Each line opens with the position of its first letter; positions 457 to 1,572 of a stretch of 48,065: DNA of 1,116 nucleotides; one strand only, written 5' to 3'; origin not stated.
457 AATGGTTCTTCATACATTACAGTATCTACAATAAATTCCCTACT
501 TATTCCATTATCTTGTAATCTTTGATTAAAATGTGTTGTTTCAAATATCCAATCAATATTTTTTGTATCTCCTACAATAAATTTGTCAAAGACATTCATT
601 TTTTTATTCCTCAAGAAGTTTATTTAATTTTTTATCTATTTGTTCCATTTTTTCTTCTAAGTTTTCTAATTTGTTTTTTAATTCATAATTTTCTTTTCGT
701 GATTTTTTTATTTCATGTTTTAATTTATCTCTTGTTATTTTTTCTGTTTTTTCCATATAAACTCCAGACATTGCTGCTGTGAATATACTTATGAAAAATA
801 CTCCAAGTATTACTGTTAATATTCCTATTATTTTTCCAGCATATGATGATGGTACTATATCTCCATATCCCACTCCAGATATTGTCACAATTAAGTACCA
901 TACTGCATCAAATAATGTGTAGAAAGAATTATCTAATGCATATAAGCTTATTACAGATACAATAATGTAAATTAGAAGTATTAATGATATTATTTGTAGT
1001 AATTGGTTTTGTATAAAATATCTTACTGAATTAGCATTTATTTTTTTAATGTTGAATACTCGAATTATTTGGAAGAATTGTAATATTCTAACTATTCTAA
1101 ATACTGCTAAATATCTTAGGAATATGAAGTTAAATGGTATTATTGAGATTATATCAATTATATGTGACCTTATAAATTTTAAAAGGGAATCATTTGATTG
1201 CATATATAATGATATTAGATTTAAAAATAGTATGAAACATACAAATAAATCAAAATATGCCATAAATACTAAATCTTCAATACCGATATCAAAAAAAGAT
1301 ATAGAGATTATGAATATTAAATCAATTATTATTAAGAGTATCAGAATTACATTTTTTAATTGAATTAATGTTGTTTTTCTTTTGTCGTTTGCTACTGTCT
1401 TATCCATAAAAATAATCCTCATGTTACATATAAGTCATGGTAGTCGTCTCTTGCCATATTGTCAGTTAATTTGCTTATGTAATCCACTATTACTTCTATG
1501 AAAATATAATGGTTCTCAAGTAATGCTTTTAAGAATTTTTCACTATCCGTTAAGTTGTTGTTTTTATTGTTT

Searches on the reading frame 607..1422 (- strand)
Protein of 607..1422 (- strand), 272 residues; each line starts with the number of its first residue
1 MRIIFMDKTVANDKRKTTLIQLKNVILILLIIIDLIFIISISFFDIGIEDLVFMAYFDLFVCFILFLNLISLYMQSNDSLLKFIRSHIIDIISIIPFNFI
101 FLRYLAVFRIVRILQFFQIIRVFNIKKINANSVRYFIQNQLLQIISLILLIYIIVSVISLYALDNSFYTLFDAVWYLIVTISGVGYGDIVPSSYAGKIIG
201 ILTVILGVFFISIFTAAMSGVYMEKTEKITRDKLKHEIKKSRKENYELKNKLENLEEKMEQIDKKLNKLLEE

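Call 4: search_protein_families(library=pfam, proteins=[window:607-1422:-], max_evalue=0.01)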
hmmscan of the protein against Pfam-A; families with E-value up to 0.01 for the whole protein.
window:607-1422:- (272 aa): 5 families
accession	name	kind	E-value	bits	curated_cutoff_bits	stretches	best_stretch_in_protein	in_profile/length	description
PF07885.22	Ion_trans_2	-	1.3e-12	47.8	22.5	1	149-221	2-76/79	Ion channel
PF00520.37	Ion_trans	-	2.5e-09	37.2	25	1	24-227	5-238/241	Ion transport protein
PF00060.32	Lig_chan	-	0.00029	21.1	30.8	1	148-222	18-94/146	Ligand-gated ion channel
PF15361.11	RIC3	-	0.00099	20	28.9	1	192-271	73-146/146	Resistance to inhibitors of cholinesterase homologue 3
PF01312.24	Bac_export_2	-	0.0014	18.4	24.4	1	69-260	54-240/335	FlhB HrpN YscU SpaS Family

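Call 6: search_protein_families(library=ncbifam, proteins=[window:607-1422:-], max_evalue=0.01)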
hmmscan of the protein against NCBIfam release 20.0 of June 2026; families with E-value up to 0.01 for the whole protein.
window:607-1422:- (272 aa): 3 families
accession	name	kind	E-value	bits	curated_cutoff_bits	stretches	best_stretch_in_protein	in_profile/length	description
NF040645.1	K_channel_Meth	equivalog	5e-07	29.8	300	1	22-211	8-195/203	hyperpolarization-activated voltage-gated potassium channel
NF007828.0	PRK10537.1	equivalog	5.1e-07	29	425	1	60-224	76-230/403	voltage-gated potassium channel protein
NF043058.1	T4SS_LegC2C7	subfamily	0.0086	15.1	350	1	230-270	123-163/348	LegC2/C7 family Dot/Icm T4SS effector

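Call 7: search_protein_families(library=padloc, proteins=[window:607-1422:-], max_evalue=0.01)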
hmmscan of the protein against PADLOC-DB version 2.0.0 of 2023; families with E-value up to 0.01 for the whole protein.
window:607-1422:- (272 aa): 0 families

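Call 8: find_homologous_proteins(query=window:607-1422:-)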
Query window:607-1422:- (272 aa): 106 proteins with E <= 0.001 among 4301 candidates.
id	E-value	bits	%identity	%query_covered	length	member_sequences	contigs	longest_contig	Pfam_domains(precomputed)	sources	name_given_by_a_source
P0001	2.1e-156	537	100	98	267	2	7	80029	PF00520.38,PF07885.23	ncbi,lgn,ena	-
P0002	1.6e-123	429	81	95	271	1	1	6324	PF00060.33,PF00520.38,PF07885.23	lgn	-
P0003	4.4e-119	415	77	95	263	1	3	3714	PF00060.33,PF00520.38,PF07885.23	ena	-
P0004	1.1e-108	381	69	97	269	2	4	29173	PF00520.38,PF07885.23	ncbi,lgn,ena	-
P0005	2.9e-102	360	68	94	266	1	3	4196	PF00520.38,PF07885.23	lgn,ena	-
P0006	3.3e-91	323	58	96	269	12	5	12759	PF00520.38,PF07885.23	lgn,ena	-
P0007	7.1e-90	319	57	93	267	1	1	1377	PF00520.38,PF07885.23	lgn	-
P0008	4.5e-88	313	57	92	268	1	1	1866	PF00520.38,PF07885.23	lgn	-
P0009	6.5e-87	309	55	95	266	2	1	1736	PF00520.38,PF07885.23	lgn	-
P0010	6.6e-87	309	57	93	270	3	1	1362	PF00060.33,PF00520.38,PF07885.23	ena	-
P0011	7.8e-87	309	58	92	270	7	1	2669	PF00520.38,PF07885.23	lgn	-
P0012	3.4e-86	307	56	93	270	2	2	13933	PF00060.33,PF00520.38,PF07885.23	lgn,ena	-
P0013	5.6e-86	306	55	95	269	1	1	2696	PF00520.38,PF07885.23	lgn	-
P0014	6.2e-86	306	55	95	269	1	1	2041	PF00520.38,PF07885.23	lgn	-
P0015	6.7e-86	306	55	96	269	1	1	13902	PF00060.33,PF00520.38,PF07885.23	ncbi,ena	-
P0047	9.7e-82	292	54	93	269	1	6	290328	PF00520.38,PF07885.23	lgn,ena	-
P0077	8.9e-62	227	43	87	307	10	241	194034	PF00060.33,PF00520.38,PF07885.23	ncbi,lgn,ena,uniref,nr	ncbi:MAG: potassium channel family protein [Methanosphaera sp.]|uniref:potassium channel family prot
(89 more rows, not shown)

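Call 10: find_encoding_contigs(protein=P0001, flank=6000, max_places=4)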
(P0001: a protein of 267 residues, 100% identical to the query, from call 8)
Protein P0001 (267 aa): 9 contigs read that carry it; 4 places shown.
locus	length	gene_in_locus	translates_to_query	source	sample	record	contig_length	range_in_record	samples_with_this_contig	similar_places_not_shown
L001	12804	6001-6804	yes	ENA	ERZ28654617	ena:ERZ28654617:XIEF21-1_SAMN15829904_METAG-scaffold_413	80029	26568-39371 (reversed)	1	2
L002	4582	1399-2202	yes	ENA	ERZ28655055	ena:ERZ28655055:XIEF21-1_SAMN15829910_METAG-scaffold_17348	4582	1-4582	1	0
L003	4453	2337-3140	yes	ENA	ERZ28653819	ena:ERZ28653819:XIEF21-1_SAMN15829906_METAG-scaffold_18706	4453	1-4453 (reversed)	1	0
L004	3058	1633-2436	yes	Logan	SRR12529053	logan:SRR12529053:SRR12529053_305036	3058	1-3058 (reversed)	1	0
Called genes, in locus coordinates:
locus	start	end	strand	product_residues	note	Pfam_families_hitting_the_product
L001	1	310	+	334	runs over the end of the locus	PF00724:Oxidored_FMN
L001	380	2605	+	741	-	-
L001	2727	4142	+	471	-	PF08245:Mur_ligase_M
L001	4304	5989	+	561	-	PF13286:HD_assoc (faint), PF01966:HD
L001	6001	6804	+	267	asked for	PF00520:Ion_trans, PF07885:Ion_trans_2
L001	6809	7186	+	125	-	-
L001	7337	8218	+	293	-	PF01680:SOR_SNZ, PF05690:ThiG (faint), PF01207:Dus (faint)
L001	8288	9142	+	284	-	PF01545:Cation_efflux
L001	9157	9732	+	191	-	PF01381:HTH_3, PF13443:HTH_26, PF07883:Cupin_2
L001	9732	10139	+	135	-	PF13279:4HBT_2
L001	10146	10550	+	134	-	PF13279:4HBT_2, PF03061:4HBT (weak)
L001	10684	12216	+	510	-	PF00501:AMP-binding, PF13193:AMP-binding_C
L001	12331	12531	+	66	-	PF00125:Histone, PF00808:CBFD_NFYB_HMF, PF02969:TAF (weak)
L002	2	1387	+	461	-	?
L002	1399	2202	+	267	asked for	PF00520:Ion_trans, PF07885:Ion_trans_2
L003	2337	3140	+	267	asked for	PF00520:Ion_trans, PF07885:Ion_trans_2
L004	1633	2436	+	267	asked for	PF00520:Ion_trans, PF07885:Ion_trans_2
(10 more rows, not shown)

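Call 11: find_encoding_contigs(protein=P0004, flank=6000, max_places=3)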
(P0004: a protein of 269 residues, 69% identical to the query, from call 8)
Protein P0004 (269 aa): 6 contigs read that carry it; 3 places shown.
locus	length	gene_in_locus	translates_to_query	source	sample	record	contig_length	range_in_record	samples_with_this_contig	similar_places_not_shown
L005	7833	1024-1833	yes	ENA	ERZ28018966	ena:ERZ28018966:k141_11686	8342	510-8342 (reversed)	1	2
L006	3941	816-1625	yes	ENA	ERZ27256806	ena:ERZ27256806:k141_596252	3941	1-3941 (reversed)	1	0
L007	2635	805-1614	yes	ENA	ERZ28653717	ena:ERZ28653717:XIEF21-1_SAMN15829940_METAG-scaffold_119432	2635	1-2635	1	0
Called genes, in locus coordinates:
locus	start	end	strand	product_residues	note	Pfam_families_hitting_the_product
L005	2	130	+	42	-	?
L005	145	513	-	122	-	PF02537:CRCB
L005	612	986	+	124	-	PF08859:DGC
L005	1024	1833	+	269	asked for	PF00520:Ion_trans, PF07885:Ion_trans_2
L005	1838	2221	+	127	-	-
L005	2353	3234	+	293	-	PF01680:SOR_SNZ, PF01207:Dus (faint), PF05690:ThiG (weak)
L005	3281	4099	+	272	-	PF00294:PfkB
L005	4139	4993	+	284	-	PF01545:Cation_efflux, PF16916:ZT_dimer (faint)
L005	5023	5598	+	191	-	PF01381:HTH_3, PF13413:HTH_25 (weak), PF13443:HTH_26 (weak), PF07883:Cupin_2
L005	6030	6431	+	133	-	PF13279:4HBT_2, PF03061:4HBT (weak)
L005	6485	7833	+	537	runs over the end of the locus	PF00501:AMP-binding, PF13193:AMP-binding_C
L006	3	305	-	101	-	?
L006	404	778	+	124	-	PF08859:DGC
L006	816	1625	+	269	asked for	PF00520:Ion_trans, PF07885:Ion_trans_2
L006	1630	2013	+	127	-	-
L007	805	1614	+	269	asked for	PF00520:Ion_trans, PF07885:Ion_trans_2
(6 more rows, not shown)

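Call 12: find_encoding_contigs(protein=P0047, flank=6000, max_places=3)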
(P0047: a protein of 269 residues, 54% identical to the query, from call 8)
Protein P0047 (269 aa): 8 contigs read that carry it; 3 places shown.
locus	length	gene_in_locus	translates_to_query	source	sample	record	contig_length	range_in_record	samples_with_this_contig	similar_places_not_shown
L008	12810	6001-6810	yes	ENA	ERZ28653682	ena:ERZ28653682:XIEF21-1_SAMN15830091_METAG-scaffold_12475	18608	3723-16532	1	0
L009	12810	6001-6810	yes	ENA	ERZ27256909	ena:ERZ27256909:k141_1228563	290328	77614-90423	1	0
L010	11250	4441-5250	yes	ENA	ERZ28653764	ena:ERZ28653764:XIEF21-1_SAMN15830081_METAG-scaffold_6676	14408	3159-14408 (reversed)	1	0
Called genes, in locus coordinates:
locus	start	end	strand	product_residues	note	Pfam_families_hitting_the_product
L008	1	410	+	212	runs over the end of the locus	PF00590:TP_methylase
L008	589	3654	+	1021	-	PF02369:Big_1 (faint), PF09134:Invasin_D3 (faint), PF16640:Big_3_5 (faint), PF17789:MG4 (faint), PF24025:Ig_DR_A0283-like (faint)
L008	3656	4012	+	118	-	-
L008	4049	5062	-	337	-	PF00142:Fer4_NifH (faint), PF01656:CbiA, PF02374:ArsA_ATPase, PF10609:ParA (weak), PF13614:AAA_31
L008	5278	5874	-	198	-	-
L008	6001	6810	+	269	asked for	PF00520:Ion_trans, PF07885:Ion_trans_2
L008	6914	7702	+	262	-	PF02540:NAD_synthase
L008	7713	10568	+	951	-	PF00133:tRNA-synt_1, PF01406:tRNA-synt_1e (faint), PF09334:tRNA-synt_1g, PF13603:tRNA-synt_1_2, PF09334:tRNA-synt_1g, PF08264:Anticodon_1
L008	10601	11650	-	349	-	PF01757:Acyl_transf_3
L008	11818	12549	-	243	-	PF08704:GCD14, PF01135:PCMT, PF13847:Methyltransf_31, PF13649:Methyltransf_25 (weak)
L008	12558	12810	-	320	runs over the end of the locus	PF05569:Peptidase_M56 (faint), PF01435:Peptidase_M48, PF00036:EF-hand_1 (faint), PF13202:EF-hand_5 (faint), PF13405:EF-hand_6 (faint)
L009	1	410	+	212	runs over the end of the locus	PF00590:TP_methylase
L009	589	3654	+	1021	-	PF02369:Big_1 (faint), PF09134:Invasin_D3 (faint), PF16640:Big_3_5 (faint), PF17789:MG4 (faint), PF24025:Ig_DR_A0283-like (faint)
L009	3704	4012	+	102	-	-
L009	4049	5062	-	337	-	PF00142:Fer4_NifH (faint), PF01656:CbiA, PF02374:ArsA_ATPase, PF10609:ParA (weak), PF13614:AAA_31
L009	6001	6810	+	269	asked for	PF00520:Ion_trans, PF07885:Ion_trans_2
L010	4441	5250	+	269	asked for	PF00520:Ion_trans, PF07885:Ion_trans_2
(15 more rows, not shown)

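Call 14: find_encoding_contigs(protein=P0002, flank=6000, max_places=2)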
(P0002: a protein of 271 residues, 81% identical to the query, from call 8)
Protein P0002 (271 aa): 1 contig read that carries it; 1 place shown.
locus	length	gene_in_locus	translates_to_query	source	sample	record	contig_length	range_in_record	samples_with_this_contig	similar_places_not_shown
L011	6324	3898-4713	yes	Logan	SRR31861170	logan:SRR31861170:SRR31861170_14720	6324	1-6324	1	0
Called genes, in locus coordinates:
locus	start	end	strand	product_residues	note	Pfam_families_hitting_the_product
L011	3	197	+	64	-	?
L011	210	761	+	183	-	PF03352:Adenine_glyco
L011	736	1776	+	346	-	PF00724:Oxidored_FMN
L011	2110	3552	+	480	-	PF08245:Mur_ligase_M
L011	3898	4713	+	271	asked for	PF00520:Ion_trans, PF00060:Lig_chan (weak), PF07885:Ion_trans_2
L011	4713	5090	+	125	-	-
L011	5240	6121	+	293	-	PF01680:SOR_SNZ, PF05690:ThiG (faint), PF01207:Dus (faint)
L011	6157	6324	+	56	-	?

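Call 15: find_encoding_contigs(protein=P0006, flank=6000, max_places=2)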
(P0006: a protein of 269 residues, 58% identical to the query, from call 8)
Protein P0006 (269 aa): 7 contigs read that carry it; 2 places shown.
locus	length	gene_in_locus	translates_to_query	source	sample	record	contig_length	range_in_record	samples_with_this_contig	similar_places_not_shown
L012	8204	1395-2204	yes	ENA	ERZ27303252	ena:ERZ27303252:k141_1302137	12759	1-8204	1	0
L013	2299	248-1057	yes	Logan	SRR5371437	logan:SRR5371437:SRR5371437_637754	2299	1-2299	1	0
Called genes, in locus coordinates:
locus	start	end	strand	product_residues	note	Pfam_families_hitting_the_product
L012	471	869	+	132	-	PF00005:ABC_tran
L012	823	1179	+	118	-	PF02687:FtsX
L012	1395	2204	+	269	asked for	PF00520:Ion_trans, PF07885:Ion_trans_2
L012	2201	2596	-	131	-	PF14534:DUF4440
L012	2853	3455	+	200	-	PF02540:NAD_synthase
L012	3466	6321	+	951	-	PF00133:tRNA-synt_1, PF01406:tRNA-synt_1e (faint), PF09334:tRNA-synt_1g, PF13603:tRNA-synt_1_2, PF09334:tRNA-synt_1g, PF08264:Anticodon_1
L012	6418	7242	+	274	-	PF05738:Cna_B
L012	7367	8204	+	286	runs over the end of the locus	PF10340:Say1_Mug180, PF07859:Abhydrolase_3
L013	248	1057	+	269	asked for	PF00520:Ion_trans, PF07885:Ion_trans_2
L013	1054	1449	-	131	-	PF14534:DUF4440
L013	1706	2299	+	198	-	?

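Call 29: search_solved_structures(query=window:607-1407:-, max_evalue=0.001, show_alignments=2)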
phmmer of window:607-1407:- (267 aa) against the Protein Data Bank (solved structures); distinct sequences matched with E-value up to 0.001: 154 (the best 60 are shown).
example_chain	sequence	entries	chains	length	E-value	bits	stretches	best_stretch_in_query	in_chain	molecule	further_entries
6uwm_A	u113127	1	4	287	1.2e-15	61.1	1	28-219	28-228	Voltage-gated potassium channel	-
1orq_C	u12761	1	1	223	5.8e-14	55.6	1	28-218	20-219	potassium channel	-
2a0l_A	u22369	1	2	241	1.6e-13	54.1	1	28-218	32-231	Voltage-gated potassium channel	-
3lnm_B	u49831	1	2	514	9.1e-13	51.6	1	81-208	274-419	F233W mutant of the Kv2.1 paddle-Kv1.2 chimera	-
2r9r_B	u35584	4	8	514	1.2e-12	51.2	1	81-208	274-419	Paddle chimera voltage gated potassium channel Kv1.2-Kv2.1 | Potassium voltage-gated channel subfamily A member 2, Potassium voltage-gated channel subf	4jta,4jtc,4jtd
7ukf_A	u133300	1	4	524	1.7e-12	50.8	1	49-213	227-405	Potassium voltage-gated channel subfamily D member 2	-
6ebk_B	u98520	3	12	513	1.9e-12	50.6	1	81-208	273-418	Potassium voltage-gated channel subfamily A member 2,Potassium voltage-gated channel subfa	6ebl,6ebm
7ukc_B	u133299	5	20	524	2e-12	50.5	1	49-212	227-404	Potassium voltage-gated channel subfamily D member 2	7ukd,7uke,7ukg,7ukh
7e83_C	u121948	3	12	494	2.1e-12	50.4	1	49-211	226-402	Potassium voltage-gated channel subfamily D member 2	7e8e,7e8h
5wie_B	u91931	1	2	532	2.1e-12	50.4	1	81-208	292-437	Potassium voltage-gated channel subfamily A member 2,Potassium voltage-gated channel subfa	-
7e87_A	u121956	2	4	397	2.2e-12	50.4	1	49-211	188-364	Potassium voltage-gated channel subfamily D member 2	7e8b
7e84_A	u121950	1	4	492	2.7e-12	50.1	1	49-211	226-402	Potassium voltage-gated channel subfamily D member 2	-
7e87_B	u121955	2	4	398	2.9e-12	50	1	49-211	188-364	Potassium voltage-gated channel subfamily D member 2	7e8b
7f0j_B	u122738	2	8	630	3.4e-12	49.8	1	49-211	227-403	Potassium voltage-gated channel subfamily D member 2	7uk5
7f3f_A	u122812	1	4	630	4.3e-12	49.4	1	49-211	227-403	Potassium voltage-gated channel subfamily D member 2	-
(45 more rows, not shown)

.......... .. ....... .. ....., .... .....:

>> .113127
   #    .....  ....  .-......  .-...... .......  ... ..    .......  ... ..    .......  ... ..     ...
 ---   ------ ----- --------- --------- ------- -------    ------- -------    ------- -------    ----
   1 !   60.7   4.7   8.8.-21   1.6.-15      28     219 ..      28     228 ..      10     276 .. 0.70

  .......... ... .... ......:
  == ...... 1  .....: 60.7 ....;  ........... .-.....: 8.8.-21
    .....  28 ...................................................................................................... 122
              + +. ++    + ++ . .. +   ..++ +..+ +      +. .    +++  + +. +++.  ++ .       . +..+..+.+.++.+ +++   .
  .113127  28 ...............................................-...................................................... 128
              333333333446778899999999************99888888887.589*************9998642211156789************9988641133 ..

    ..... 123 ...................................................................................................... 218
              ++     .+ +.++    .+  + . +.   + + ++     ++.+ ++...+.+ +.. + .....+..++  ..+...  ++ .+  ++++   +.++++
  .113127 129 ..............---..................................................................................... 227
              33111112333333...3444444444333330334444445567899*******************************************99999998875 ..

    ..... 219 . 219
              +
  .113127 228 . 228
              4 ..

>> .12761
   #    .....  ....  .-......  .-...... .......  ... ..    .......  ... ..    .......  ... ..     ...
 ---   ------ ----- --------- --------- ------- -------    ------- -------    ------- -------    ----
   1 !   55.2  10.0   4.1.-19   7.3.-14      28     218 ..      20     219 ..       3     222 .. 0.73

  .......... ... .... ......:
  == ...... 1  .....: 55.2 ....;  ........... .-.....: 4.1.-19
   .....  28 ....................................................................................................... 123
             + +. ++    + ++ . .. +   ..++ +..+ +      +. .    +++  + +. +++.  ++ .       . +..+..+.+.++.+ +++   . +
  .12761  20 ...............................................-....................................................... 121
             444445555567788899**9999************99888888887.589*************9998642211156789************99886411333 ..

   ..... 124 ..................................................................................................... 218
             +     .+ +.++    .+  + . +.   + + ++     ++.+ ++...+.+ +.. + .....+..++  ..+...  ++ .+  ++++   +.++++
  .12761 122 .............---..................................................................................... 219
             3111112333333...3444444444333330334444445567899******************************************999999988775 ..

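Call 62: find_related_loci(query=A2, collection=viral_contigs, flank=5000)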
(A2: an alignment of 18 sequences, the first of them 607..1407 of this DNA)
Query A2 (267 aa) in viral_contigs; peptide patterns used: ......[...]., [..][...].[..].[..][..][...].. (x = any residue, [..] = any of these).
71 stretches matched a pattern; 24 encode a relative of the query (tblastn E <= 1e-3); 24 distinct loci.
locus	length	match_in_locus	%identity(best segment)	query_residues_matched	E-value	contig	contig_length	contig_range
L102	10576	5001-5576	27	51-223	6e-15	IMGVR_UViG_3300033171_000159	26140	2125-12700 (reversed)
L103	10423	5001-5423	28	52-203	2e-12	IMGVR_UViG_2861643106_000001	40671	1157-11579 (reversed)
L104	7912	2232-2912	24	39-245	2e-11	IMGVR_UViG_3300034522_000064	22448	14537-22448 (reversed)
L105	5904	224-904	24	39-245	2e-11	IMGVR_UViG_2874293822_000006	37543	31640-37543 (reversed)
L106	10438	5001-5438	31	83-217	3e-10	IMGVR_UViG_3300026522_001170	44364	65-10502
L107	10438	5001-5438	28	83-223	4e-9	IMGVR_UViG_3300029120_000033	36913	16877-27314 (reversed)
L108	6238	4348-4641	36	167-267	5e-9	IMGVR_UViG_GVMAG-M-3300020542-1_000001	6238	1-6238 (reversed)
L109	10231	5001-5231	36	165-247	1e-8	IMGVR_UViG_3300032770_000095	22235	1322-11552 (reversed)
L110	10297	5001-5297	26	148-249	2e-7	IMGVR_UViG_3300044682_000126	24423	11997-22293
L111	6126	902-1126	33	157-237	5e-7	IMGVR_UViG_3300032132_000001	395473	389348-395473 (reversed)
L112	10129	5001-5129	40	166-208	5e-6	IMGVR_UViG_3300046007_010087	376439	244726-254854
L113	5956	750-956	23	168-238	7e-6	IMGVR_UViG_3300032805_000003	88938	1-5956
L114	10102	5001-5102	44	164-197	5e-5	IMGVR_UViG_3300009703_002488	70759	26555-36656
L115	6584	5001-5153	37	164-217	3e-5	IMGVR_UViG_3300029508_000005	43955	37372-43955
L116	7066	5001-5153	37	164-217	3e-5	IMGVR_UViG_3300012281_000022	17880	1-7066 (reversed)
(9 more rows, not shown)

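Call 68: predict_structure(alignment_id=A2)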
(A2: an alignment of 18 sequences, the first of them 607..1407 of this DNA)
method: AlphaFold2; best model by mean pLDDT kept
length: 267 residues; sequences in the alignment: 18
mean_pLDDT: 73.8   pTM: 0.41
mean pLDDT of the five models: 73.8, 71.3, 69.2, 67.2, 65.8
residues with pLDDT >= 90: 0; 70-90: 185; 50-70: 67; < 50: 15
segments of 3 or more residues with pLDDT < 50: 1-6, 121-128
pLDDT, mean of each block of 10 residues (from residue 1): 46 67 73 72 80 83 82 81 75 64 56 55 44 62 80 86 87 77 76 85 81 71 76 87 87 84 74
secondary structure, 60 per line:
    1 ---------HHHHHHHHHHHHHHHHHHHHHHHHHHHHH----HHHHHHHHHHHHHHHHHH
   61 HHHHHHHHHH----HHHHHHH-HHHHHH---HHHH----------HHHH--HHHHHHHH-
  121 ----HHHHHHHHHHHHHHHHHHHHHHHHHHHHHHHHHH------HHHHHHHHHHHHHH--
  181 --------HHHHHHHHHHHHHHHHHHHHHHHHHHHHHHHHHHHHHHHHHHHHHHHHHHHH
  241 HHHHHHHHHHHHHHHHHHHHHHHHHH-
elements in order: H10-38 H43-70 H75-81 H83-88 H92-95 H106-109 H112-119 H125-158 H165-178 H189-266
